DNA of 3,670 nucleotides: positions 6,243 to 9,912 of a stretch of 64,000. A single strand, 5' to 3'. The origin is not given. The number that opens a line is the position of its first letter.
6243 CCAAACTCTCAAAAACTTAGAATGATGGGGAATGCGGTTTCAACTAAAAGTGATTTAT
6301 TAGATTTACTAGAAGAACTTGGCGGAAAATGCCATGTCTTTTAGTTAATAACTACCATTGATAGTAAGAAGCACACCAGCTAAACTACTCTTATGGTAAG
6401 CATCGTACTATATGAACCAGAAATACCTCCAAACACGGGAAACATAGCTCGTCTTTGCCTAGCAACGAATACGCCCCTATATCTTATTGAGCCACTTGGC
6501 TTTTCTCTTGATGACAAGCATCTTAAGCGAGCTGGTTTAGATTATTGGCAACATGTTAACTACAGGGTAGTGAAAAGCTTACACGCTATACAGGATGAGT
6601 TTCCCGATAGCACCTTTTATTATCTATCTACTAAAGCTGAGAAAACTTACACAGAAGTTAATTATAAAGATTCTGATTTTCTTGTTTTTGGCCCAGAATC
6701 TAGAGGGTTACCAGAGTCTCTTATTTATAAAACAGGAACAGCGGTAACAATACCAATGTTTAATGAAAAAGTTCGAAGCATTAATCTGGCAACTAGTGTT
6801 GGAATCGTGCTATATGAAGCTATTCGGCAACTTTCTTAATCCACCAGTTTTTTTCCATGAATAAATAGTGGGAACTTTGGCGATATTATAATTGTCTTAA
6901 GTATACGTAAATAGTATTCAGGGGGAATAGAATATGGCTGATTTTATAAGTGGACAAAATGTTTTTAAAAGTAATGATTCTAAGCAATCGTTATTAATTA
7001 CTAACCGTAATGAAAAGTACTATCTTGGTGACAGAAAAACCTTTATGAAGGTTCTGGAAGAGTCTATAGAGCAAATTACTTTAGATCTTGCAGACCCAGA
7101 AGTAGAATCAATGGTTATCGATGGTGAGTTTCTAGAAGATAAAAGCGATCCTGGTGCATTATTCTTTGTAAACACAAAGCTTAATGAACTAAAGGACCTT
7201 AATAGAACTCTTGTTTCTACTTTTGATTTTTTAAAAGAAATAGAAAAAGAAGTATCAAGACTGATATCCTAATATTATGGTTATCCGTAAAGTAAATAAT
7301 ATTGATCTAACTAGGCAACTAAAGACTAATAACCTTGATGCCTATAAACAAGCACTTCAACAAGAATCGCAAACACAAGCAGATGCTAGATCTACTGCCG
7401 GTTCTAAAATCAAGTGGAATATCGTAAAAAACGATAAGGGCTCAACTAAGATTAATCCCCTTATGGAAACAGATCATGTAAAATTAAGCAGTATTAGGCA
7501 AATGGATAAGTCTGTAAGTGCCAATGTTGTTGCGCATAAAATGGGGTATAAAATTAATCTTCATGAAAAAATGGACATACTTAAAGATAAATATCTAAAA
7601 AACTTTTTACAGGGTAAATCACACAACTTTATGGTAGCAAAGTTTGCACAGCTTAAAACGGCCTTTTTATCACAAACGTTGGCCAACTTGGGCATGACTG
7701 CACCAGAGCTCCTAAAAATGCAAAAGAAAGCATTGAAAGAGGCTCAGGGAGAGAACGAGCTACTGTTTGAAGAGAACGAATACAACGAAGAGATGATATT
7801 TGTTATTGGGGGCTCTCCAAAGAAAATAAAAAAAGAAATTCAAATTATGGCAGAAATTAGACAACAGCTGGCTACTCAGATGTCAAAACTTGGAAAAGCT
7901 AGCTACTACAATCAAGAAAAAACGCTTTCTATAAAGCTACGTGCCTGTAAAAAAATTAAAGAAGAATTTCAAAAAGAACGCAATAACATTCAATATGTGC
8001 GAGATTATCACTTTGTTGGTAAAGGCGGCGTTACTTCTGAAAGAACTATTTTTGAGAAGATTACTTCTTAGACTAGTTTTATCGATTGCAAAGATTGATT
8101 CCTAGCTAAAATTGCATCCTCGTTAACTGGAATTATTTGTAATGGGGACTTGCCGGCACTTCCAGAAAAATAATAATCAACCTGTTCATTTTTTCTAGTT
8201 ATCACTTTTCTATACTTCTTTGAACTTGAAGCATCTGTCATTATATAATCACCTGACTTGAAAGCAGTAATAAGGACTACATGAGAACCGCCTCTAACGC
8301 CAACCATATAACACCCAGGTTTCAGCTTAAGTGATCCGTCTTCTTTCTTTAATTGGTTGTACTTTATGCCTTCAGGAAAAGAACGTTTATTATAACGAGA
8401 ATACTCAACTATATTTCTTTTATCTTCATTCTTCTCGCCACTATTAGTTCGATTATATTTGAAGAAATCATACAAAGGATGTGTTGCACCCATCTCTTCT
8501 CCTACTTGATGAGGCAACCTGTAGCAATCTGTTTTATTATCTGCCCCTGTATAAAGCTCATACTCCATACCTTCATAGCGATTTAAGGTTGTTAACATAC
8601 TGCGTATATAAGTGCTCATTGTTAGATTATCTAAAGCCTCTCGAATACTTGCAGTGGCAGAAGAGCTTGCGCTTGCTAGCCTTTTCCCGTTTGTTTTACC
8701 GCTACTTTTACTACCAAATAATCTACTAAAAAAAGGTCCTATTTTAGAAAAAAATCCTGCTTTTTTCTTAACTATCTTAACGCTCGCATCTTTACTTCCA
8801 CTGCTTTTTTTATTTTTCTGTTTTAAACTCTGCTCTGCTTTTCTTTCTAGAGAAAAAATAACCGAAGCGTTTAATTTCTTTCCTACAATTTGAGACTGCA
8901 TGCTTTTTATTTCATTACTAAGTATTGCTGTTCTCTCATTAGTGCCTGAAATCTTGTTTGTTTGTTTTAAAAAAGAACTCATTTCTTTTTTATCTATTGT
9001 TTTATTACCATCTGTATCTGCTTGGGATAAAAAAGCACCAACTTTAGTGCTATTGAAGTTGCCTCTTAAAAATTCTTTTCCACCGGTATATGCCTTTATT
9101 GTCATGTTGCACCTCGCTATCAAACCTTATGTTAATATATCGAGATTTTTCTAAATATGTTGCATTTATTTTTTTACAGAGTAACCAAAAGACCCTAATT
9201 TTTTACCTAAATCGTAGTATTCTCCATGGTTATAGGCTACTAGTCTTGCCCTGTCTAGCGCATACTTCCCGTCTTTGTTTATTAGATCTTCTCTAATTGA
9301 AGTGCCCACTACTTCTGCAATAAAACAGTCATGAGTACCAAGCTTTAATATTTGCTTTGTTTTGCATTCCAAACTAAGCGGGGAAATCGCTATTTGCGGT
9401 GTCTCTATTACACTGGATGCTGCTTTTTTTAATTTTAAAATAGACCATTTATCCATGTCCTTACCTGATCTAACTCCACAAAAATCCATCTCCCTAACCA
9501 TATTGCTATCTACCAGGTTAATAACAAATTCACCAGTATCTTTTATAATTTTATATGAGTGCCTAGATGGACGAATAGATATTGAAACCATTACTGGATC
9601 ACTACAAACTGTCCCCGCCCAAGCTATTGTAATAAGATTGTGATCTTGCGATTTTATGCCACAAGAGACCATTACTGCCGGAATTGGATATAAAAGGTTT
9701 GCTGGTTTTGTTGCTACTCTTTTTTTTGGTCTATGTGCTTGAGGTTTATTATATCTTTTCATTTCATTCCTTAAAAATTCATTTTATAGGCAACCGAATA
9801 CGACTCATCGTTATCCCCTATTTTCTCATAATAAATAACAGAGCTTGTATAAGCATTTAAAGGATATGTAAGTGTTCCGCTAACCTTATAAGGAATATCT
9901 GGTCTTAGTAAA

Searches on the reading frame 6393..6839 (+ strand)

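Call 5: search_protein_families(library=pfam, proteins=[window:6393-6839:+])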
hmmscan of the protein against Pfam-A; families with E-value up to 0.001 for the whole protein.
window:6393-6839:+ (148 aa): 1 family
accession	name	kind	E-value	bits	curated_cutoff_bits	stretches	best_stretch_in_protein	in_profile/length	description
PF00588.24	SpoU_methylase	-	8.4e-32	110.7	29.7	1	2-141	2-142/142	SpoU rRNA Methylase family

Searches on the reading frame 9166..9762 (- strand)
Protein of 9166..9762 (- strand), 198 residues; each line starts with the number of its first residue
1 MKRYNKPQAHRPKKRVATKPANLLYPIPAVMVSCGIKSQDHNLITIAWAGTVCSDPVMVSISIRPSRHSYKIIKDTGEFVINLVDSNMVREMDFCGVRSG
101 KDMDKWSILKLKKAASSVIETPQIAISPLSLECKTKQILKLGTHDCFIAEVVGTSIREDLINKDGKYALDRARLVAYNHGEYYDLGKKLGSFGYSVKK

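Call 19: search_protein_families(library=pfam, proteins=[window:9166-9762:-], max_evalue=0.00001)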
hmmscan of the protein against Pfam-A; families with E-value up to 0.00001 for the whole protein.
window:9166-9762:- (198 aa): 1 family
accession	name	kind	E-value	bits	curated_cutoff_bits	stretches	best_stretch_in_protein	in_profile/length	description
PF01613.24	Flavin_Reduct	-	5.8e-27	95.1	27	1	25-167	4-149/153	Flavin reductase like domain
